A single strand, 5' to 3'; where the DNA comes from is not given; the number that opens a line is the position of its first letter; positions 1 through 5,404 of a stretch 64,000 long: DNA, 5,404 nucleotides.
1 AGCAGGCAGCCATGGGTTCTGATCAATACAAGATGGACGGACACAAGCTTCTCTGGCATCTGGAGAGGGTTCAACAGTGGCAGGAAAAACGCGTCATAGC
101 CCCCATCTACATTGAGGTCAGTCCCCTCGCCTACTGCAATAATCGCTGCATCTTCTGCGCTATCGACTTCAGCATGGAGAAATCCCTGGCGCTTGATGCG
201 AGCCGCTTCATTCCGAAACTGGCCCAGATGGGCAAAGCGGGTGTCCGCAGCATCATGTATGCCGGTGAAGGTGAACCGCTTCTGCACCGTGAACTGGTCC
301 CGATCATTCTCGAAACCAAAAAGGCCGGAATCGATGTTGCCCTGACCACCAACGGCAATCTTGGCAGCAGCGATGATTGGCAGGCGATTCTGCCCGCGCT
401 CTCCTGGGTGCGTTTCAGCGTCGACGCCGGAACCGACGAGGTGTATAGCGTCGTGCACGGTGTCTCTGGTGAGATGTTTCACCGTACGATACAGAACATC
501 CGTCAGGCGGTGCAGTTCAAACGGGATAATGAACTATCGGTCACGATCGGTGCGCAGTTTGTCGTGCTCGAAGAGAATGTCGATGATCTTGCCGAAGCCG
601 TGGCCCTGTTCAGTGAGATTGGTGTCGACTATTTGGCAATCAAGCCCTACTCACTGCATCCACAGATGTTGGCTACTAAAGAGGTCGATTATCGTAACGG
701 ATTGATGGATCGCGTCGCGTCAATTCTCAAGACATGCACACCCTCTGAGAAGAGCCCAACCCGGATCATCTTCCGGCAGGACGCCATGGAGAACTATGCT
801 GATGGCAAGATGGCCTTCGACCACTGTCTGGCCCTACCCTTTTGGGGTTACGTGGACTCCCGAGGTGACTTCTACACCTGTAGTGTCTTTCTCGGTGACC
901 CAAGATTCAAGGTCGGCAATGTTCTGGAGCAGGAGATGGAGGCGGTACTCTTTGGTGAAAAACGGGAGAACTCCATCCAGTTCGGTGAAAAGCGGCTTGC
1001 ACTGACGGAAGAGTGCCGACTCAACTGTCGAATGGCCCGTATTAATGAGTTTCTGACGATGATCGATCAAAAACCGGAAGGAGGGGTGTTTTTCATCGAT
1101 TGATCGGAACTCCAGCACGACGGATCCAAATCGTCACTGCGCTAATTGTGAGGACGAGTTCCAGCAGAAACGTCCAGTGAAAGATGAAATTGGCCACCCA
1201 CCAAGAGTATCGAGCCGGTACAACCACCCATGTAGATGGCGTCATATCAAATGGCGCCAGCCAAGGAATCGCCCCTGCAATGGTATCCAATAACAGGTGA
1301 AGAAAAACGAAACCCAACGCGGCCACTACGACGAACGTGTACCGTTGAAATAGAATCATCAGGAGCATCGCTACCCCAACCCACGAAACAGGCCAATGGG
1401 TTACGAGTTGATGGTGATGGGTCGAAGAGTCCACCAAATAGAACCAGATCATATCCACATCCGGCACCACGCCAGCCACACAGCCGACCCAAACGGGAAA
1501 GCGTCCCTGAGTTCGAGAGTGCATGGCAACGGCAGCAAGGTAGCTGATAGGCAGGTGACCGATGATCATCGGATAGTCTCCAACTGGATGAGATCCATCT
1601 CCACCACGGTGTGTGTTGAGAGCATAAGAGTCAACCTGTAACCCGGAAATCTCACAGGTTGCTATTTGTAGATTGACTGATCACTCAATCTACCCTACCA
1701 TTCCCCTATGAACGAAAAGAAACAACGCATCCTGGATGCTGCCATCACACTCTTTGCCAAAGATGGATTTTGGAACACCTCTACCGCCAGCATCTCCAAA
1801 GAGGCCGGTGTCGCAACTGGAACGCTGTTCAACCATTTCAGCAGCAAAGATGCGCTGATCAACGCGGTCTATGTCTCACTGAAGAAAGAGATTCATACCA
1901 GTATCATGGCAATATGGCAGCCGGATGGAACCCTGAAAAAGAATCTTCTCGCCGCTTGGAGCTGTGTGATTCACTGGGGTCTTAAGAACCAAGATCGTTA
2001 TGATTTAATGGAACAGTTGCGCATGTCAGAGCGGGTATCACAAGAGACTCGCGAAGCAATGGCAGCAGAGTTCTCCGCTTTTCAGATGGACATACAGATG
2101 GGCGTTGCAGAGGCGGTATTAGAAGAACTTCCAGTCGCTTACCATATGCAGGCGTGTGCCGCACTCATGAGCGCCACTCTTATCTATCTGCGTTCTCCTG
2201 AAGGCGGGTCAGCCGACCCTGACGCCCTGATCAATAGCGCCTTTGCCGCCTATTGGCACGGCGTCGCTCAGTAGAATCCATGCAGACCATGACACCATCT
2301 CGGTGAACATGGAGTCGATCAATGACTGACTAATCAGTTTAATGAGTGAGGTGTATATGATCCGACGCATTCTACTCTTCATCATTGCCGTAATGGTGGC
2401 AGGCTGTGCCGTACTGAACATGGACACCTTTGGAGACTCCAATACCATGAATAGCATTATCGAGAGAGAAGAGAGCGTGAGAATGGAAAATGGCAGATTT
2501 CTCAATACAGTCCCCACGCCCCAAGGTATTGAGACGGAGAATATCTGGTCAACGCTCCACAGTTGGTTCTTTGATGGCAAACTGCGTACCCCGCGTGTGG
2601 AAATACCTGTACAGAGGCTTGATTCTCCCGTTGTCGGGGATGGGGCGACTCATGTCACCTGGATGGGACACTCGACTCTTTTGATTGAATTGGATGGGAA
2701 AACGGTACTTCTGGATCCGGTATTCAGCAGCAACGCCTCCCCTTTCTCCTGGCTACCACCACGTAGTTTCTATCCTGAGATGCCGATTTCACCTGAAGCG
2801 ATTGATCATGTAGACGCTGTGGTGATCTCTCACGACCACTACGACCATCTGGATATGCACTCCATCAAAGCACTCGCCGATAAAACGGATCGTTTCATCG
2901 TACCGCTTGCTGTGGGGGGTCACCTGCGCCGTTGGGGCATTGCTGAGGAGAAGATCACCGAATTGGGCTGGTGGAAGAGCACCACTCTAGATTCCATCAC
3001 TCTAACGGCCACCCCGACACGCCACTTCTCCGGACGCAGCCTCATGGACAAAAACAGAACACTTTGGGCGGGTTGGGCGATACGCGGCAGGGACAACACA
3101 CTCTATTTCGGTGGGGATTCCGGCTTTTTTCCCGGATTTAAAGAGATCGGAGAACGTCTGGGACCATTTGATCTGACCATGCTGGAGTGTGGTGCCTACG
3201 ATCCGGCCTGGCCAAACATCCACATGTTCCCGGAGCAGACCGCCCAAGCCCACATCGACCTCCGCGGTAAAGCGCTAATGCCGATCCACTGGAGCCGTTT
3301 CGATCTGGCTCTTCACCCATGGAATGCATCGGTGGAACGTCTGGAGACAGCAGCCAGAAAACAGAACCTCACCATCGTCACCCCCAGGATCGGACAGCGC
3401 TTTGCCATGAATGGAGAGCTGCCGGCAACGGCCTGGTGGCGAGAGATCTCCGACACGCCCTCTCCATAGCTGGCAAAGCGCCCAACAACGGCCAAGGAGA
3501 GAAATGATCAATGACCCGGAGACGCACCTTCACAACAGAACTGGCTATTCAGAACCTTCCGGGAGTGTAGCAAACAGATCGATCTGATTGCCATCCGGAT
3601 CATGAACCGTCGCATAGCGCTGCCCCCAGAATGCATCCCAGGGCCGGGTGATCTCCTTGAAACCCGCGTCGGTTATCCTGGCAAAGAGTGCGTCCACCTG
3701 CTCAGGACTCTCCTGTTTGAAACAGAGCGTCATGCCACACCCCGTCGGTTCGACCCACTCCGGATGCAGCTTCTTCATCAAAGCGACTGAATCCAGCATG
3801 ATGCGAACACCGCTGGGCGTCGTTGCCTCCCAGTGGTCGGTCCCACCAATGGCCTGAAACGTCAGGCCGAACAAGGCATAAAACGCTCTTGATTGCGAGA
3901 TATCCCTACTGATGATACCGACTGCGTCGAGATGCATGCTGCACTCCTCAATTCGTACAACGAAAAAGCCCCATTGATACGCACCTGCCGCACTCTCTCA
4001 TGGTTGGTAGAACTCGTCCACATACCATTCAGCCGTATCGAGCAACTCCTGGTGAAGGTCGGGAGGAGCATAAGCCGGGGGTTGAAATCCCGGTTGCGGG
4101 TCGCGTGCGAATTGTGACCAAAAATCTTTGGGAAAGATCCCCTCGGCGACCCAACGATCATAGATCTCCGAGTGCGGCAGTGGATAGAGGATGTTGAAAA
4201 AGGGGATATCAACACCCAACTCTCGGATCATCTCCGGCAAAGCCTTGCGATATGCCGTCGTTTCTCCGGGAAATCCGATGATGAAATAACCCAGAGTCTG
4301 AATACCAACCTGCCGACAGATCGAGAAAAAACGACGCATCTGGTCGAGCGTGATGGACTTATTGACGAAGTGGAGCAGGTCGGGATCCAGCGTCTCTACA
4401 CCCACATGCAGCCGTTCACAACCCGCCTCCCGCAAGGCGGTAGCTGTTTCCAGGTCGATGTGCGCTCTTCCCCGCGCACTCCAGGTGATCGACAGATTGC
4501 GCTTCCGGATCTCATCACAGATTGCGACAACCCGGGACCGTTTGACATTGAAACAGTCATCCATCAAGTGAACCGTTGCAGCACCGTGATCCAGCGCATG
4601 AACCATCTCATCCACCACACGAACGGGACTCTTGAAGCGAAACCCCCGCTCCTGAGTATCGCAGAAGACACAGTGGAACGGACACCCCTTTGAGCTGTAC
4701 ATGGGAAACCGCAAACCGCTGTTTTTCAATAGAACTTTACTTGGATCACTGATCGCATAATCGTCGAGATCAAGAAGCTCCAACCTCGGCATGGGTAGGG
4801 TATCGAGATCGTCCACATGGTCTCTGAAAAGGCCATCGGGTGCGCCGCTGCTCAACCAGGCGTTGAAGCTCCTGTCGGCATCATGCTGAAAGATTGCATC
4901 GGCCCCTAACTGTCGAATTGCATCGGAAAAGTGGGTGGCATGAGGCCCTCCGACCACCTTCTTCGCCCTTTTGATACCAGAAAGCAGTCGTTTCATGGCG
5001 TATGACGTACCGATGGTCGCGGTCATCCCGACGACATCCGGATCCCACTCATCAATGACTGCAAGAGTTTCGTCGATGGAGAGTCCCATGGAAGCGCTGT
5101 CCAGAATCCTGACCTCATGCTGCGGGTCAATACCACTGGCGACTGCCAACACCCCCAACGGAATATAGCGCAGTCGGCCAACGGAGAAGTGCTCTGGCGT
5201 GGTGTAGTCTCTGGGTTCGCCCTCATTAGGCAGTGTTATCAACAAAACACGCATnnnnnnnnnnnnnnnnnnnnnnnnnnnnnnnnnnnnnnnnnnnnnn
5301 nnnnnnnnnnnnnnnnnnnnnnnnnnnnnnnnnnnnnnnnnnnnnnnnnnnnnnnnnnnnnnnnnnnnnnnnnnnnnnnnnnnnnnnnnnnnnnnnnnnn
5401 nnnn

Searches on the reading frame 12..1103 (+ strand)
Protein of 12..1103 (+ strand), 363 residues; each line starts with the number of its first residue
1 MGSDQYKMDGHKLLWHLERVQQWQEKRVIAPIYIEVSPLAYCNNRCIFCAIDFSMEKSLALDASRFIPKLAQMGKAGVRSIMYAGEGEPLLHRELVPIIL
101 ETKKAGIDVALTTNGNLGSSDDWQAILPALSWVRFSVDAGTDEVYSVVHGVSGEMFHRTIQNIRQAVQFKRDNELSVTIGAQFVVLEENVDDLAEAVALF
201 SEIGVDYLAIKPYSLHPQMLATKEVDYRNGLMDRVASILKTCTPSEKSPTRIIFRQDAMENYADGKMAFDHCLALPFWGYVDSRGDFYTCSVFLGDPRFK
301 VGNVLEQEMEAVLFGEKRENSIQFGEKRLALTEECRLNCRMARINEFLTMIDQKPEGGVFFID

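Call 9: search_protein_families(library=pfam, proteins=[window:12-1103:+], max_evalue=0.00001)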
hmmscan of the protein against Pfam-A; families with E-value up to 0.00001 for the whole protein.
window:12-1103:+ (363 aa): 1 family
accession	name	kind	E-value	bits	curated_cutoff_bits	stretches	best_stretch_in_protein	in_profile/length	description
PF04055.27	Radical_SAM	-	3.3e-15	57.1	29.5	1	38-197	3-163/166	Radical SAM superfamily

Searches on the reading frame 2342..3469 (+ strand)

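Call 9: search_protein_families(library=pfam, proteins=[window:2342-3469:+], max_evalue=0.00001)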
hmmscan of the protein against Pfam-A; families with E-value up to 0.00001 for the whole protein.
window:2342-3469:+ (375 aa): 3 families
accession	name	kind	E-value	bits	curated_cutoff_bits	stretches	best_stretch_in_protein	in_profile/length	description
PF12706.13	Lactamase_B_2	-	4.3e-47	160.8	27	1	121-317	2-200/200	Beta-lactamase superfamily domain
PF13483.12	Lactamase_B_3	-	3.3e-14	53.6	24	1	105-316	2-160/160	Beta-lactamase superfamily domain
PF00753.33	Lactamase_B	-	1.1e-06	29.2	22.7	1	106-169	2-56/196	Metallo-beta-lactamase superfamily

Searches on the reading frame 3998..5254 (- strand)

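Call 9: search_protein_families(library=pfam, proteins=[window:3998-5254:-], max_evalue=0.00001)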
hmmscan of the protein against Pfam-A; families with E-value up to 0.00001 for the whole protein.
window:3998-5254:- (418 aa): 2 families
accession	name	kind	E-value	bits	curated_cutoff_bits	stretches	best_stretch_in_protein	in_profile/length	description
PF04055.27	Radical_SAM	-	1.5e-19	71.2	29.5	1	187-337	3-160/166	Radical SAM superfamily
PF02310.24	B12-binding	-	2.6e-10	40.6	32.1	1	30-125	12-112/121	B12 binding domain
